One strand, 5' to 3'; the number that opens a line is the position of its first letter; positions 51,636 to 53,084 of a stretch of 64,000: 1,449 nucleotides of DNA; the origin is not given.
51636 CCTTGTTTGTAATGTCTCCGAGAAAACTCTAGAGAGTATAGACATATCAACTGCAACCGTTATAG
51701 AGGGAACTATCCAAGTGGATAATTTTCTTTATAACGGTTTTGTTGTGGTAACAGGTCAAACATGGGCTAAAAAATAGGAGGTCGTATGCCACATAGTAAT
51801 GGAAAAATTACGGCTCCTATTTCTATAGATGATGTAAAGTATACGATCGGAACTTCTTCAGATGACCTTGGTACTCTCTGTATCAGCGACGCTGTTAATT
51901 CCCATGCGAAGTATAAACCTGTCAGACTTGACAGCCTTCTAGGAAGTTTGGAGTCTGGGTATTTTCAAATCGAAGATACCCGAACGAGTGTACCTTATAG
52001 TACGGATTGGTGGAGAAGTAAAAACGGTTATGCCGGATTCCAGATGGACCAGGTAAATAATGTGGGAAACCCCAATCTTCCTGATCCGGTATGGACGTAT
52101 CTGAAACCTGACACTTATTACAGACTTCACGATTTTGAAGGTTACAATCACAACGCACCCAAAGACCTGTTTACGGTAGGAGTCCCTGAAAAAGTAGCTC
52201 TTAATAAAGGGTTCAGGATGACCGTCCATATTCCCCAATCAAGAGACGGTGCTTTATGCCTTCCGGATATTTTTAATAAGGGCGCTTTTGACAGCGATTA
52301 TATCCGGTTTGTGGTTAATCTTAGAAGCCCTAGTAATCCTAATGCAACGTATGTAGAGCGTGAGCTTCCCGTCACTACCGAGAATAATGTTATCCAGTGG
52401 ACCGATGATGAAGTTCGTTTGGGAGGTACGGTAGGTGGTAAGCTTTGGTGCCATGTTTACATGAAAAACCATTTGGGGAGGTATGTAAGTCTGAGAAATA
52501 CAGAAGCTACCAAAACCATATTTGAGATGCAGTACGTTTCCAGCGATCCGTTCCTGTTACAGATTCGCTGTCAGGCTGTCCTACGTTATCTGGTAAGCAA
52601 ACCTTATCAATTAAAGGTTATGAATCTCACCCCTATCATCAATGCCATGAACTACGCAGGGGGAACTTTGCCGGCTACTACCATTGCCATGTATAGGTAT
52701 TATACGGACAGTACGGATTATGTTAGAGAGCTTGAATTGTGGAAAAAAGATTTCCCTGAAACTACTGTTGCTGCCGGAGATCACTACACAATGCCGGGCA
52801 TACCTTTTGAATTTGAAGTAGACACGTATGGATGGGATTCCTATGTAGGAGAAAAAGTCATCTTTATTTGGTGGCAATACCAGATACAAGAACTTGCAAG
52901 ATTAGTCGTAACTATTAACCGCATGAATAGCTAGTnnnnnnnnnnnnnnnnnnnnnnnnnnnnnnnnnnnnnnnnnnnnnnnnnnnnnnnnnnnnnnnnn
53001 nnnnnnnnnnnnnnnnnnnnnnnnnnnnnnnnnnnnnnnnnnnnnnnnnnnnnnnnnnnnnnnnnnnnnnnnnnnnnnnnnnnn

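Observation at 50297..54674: Tandem array of three paralogous 'large + small' gene modules beside the tail fibres, family not recognised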

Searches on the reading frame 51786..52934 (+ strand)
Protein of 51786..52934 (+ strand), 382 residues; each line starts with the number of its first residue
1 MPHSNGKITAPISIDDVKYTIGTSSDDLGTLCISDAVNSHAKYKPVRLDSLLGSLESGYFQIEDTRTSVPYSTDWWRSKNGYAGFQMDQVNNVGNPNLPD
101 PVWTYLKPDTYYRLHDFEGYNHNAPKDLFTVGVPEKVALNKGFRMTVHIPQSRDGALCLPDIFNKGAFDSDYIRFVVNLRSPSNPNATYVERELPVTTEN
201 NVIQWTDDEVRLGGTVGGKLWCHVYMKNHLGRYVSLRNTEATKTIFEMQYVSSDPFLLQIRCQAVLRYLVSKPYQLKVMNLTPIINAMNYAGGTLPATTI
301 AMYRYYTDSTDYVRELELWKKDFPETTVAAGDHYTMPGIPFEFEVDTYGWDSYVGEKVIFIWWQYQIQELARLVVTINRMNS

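Call 5: search_protein_families(library=pfam, proteins=[window:51786-52931:+], max_evalue=1)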
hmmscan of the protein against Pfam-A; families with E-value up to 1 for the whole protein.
window:51786-52931:+ (382 aa): 0 families

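Call 6: search_protein_families(library=phrogs, proteins=[window:51786-52931:+], max_evalue=1)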
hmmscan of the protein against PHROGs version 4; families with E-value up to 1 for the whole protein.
window:51786-52931:+ (382 aa): 1 family
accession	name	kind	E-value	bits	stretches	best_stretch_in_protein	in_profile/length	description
phrog_20121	-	unknown function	0.12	13.7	1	199-253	4-59/109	-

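Call 27: search_dna_similar(query=window:51786-52931:+, collection=phages, mode=protein, max_evalue=0.001, max_rows=40)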
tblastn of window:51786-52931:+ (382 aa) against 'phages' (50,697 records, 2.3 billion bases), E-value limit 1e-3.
Records with a match: 9; places in all: 12; records where one place covers at least 80% of the query: 4.
Best place of each record, by identity: 60-80% 4; <60% 5.
By first word of the organism name: uncultured 4; Parabacteroides 4; Bacteroides 1.
By host as written in the record: - 4; Parabacteroides distasonis DA691 3; Bacteroides uniformis MB20-41 1; Parabacteroides distasonis DA482 1.
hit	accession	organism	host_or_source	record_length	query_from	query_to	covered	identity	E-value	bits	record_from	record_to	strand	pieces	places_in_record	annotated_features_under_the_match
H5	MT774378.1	uncultured phage cr106_1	human feces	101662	1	382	100%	79.3%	0e+0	638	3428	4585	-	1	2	hypothetical protein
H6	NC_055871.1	uncultured phage cr106_1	human feces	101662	1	382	100%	79.3%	0e+0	638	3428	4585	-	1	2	hypothetical protein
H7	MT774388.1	uncultured phage cr112_1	human feces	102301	1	382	100%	65.2%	0e+0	691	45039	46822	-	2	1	hypothetical protein (x3)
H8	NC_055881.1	uncultured phage cr112_1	human feces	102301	1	382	100%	65.2%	0e+0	691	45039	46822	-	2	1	hypothetical protein (x3)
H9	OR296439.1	Bacteroides phage C3_41T2LP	Bacteroides uniformis MB20-41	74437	1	124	32%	39.6%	9e-8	114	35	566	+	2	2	hypothetical protein | structural (coat) protein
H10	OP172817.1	Parabacteroides phage PD691P4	Parabacteroides distasonis DA691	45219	1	164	43%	27.7%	4e-5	52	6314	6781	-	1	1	hypothetical protein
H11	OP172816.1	Parabacteroides phage PD691P3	Parabacteroides distasonis DA691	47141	1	164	43%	27.7%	6e-5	51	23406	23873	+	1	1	hypothetical protein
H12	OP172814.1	Parabacteroides phage PD482P1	Parabacteroides distasonis DA482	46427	1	164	43%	27.2%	2e-4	50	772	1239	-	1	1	hypothetical protein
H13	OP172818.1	Parabacteroides phage PD691P6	Parabacteroides distasonis DA691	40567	1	164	43%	26.6%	1e-3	47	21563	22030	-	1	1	hypothetical protein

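Call 40: search_protein_families(library=pfam, alignment_id=A6, max_evalue=0.001)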
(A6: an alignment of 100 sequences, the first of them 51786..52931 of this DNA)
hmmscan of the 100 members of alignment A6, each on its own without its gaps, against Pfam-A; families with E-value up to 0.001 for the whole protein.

A. member 1, window:51786-52931:+ (382 aa): 0 families

B. families by the number of members that match (of 100 scanned): 2 families
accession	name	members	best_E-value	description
PF16729.10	DUF5067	1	0.00073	Domain of unknown function (DUF5067)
PF25784.1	BigA_N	1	0.00084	BigA and YdbA N-terminal beta barrel domain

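Call 41: search_protein_families(library=phrogs, alignment_id=A6, max_evalue=0.001)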
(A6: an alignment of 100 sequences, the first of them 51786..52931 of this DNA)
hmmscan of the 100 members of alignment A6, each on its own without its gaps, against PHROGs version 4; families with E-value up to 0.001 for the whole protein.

A. member 1, window:51786-52931:+ (382 aa): 0 families

B. families by the number of members that match (of 100 scanned): 0 families

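Call 51: predict_structure(alignment_id=A6)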
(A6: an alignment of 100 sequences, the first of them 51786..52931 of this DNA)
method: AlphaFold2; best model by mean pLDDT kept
length: 382 residues; sequences in the alignment: 100
mean_pLDDT: 75.5   pTM: 0.64
mean pLDDT of the five models: 75.5, 74.5, 74.6, 72.5, 67.5
residues with pLDDT >= 90: 97; 70-90: 139; 50-70: 119; < 50: 27
segments of 3 or more residues with pLDDT < 50: 65-68, 255-270, 350-352
pLDDT, mean of each block of 10 residues (from residue 1): 92 97 98 98 93 60 50 75 88 81 93 95 94 84 89 91 65 77 72 82 88 72 85 86 78 52 45 58 64 71 63 60 79 71 57 56 56 63 48
secondary structure, 60 per line:
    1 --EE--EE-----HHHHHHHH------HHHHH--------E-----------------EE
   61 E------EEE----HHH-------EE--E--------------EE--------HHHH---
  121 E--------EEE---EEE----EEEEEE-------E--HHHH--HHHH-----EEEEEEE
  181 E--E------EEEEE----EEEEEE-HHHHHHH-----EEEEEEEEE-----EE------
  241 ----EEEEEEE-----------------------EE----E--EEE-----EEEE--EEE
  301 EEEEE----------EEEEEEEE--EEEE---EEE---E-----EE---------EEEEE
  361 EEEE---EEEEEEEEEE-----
elements in order: H14-21 H28-32 E59-61 E68-70 H114-117 E130-132 E136-138 E143-148 H159-162 H165-168 E174-181 E191-195 E200-205 H207-213 E219-227 E245-251 E284-286 E292-295 E298-305 E316-323 E326-329 E333-335 E356-364 E368-377

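Call 55: fold_search(model_id=the predicted structure, library=pdb)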
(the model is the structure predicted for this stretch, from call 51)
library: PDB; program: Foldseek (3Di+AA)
matches with E <= 10: 1932; with E <= 0.001: 43
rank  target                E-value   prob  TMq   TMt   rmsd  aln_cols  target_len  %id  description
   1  1ex0_A                1.3e-05  1.00  0.22  0.13  13.1       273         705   12  HUMAN FACTOR XIII, MUTANT W279F ZYMOGEN (released 2003-12-23)
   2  4kty_A                4.0e-05  1.00  0.20  0.13  11.1       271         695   11  Fibrin-stabilizing factor with a bound ligand (released 2013-12-04)
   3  1ggy_B                4.5e-05  1.00  0.20  0.12  14.1       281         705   12  HUMAN FACTOR XIII WITH YTTERBIUM BOUND IN THE ION SITE (released 1999-02-16)
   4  5mhn_A                6.7e-05  1.00  0.21  0.13  11.2       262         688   11  FXIIIa in complex with the inhibitor ZED2360 (released 2017-12-20)
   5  5e55_B                7.5e-05  1.00  0.20  0.24  14.4       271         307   10  Crystal structure of mouse CNTN6 FN1-FN3 domains (released 2016-08-31)
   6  6a8p_A                7.5e-05  0.99  0.22  0.14  19.2       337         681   10  Transglutaminase 2 mutant G224V in complex with GTP (released 2018-09-26)
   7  8afo_A                7.9e-05  0.98  0.17  0.26  11.2       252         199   10  Structure of fibronectin 2 and 3 of L1CAM at 2.0 Angstrom (released 2023-03-08)
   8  1evu_B                8.4e-05  0.99  0.19  0.11  13.2       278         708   11  HUMAN FACTOR XIII WITH CALCIUM BOUND IN THE ION SITE (released 2000-05-10)
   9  5mhm_A                1.3e-04  1.00  0.21  0.13  11.4       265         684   11  FXIIIa in complex with the inhibitor ZED1630 (released 2017-12-20)
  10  5mhl_A                1.4e-04  1.00  0.21  0.13  11.4       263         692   12  FXIIIa in complex with the inhibitor Mi0621 (released 2017-12-20)
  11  8cmt_A                1.6e-04  0.99  0.19  0.12  13.0       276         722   14  Structure of the plasma coagulation Factor XIII A2B2 heterotetrameric complex. (released 2024-09-11)
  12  1ex0_B                1.6e-04  0.99  0.20  0.12  14.5       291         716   12  HUMAN FACTOR XIII, MUTANT W279F ZYMOGEN (released 2003-12-23)
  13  7ad6_B                1.6e-04  0.97  0.22  0.15  14.8       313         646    9  Crystal structure of human complement C5 in complex with the K92 bovine knob domain peptide. (released 2021-03-10)
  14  5mhm_B                1.8e-04  1.00  0.21  0.13  11.1       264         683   11  FXIIIa in complex with the inhibitor ZED1630 (released 2017-12-20)
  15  7mro                  1.8e-04  0.99  0.21  0.25  13.6       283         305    7  Zebrafish CNTN4 FN1-FN3 domains (released 2022-01-05)
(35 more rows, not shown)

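Call 61: fold_search(model_id=the predicted structure, library=viral)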
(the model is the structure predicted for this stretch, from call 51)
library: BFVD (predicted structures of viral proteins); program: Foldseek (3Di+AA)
matches with E <= 10: 790; with E <= 0.001: 19
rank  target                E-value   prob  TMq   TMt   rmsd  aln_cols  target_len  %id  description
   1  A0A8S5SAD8            4.9e-64  1.00  0.79  0.79   5.3       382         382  100  Uncharacterized protein [Myoviridae sp. ctByu2]
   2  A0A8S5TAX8            3.3e-16  1.00  0.47  0.54  13.2       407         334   19  Uncharacterized protein [Siphoviridae sp. ctprd3]
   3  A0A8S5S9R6            1.6e-14  1.00  0.49  0.52  14.6       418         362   17  Uncharacterized protein [Myoviridae sp. ctByu2]
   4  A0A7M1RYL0            1.1e-11  1.00  0.39  0.37  19.9       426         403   17  Uncharacterized protein [uncultured phage cr112_1]
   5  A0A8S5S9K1            7.5e-07  1.00  0.34  0.36  13.8       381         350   17  Uncharacterized protein [Myoviridae sp. ctByu2]
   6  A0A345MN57            8.2e-05  1.00  0.22  0.29  16.0       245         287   13  (no name in the UniProt tables at hand)
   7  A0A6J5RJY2            1.5e-04  0.99  0.19  0.09  14.5       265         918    8  Tip attachment protein J [uncultured Caudovirales phage]
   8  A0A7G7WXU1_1          1.6e-04  0.94  0.19  0.09  22.8       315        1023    9  (no name in the UniProt tables at hand)
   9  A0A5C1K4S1            1.7e-04  0.99  0.23  0.14  18.6       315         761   10  (no name in the UniProt tables at hand)
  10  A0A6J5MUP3            2.1e-04  0.97  0.21  0.21  19.0       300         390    9  Fibronectin type III [uncultured Caudovirales phage]
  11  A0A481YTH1            2.5e-04  0.80  0.17  0.19  13.9       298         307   12  Fibronectin type III domain protein [Marseillevirus LCMAC102]
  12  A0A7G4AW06            2.7e-04  0.99  0.23  0.10  13.7       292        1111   11  Minor tail protein [Streptomyces phage Coruscant]
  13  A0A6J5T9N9            3.0e-04  1.00  0.25  0.34  13.9       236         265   10  Uncharacterized protein [uncultured Caudovirales phage]
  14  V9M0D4                3.4e-04  0.94  0.19  0.09  16.6       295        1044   10  Big-1 domain-containing protein [Vibrio phage VP4B]
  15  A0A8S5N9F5            3.6e-04  0.99  0.24  0.18  18.6       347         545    7  Uncharacterized protein [Siphoviridae sp. ctBmU27]
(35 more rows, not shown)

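Call 98: search_protein_families(library=ncbifam, proteins=[window:51786-52931:+], max_evalue=0.1)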
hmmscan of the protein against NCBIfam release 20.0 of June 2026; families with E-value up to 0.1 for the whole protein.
window:51786-52931:+ (382 aa): 0 families

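Call 107: search_solved_structures(query=A6, max_evalue=1)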
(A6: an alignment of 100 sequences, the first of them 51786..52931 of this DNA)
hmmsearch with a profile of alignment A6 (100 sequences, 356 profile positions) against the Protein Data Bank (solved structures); distinct sequences matched with E-value up to 1: 4.
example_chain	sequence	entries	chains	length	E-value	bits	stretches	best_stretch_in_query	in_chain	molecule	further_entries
2xbt_A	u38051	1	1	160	0.0076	19.2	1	251-342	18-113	CELLULOSOMAL SCAFFOLDIN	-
2wnx_A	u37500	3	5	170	0.067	16.1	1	243-333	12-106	GLYCOSIDE HYDROLASE, FAMILY 9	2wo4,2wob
6v3p_C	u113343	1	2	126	0.21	14.5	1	232-333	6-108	IgA FC receptor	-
4uid_A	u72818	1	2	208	0.23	14.4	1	197-328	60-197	SURFACE LAYER PROTEIN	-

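Call 118: find_encoding_contigs(protein=window:51786-52934:+, flank=2000, max_places=10)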
Protein window:51786-52934:+ (382 aa): 11 contigs read that carry it; 6 places shown.
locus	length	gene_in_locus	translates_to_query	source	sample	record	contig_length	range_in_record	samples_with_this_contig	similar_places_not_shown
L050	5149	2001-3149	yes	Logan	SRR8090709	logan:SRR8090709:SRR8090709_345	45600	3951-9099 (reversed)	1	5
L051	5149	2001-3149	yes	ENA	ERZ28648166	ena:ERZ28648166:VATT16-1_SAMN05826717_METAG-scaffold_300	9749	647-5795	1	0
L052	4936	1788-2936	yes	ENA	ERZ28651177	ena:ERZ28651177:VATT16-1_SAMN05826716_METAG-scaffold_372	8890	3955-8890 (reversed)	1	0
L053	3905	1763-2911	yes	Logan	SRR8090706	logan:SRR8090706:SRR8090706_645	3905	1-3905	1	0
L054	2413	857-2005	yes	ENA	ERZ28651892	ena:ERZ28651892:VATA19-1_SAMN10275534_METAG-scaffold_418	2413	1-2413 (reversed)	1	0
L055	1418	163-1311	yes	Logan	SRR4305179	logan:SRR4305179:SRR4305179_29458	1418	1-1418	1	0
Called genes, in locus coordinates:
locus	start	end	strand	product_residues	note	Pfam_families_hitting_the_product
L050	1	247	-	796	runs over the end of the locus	-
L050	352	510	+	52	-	-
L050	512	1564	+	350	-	-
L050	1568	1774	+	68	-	-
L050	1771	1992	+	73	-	-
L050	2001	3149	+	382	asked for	-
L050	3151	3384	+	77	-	-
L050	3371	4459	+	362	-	-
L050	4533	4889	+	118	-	-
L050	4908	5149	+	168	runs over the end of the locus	-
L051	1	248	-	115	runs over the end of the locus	-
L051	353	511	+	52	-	-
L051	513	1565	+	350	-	-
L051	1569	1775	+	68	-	-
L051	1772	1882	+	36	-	-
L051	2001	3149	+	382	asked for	-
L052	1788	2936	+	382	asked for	-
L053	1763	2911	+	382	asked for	-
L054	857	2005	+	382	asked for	-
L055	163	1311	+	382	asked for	-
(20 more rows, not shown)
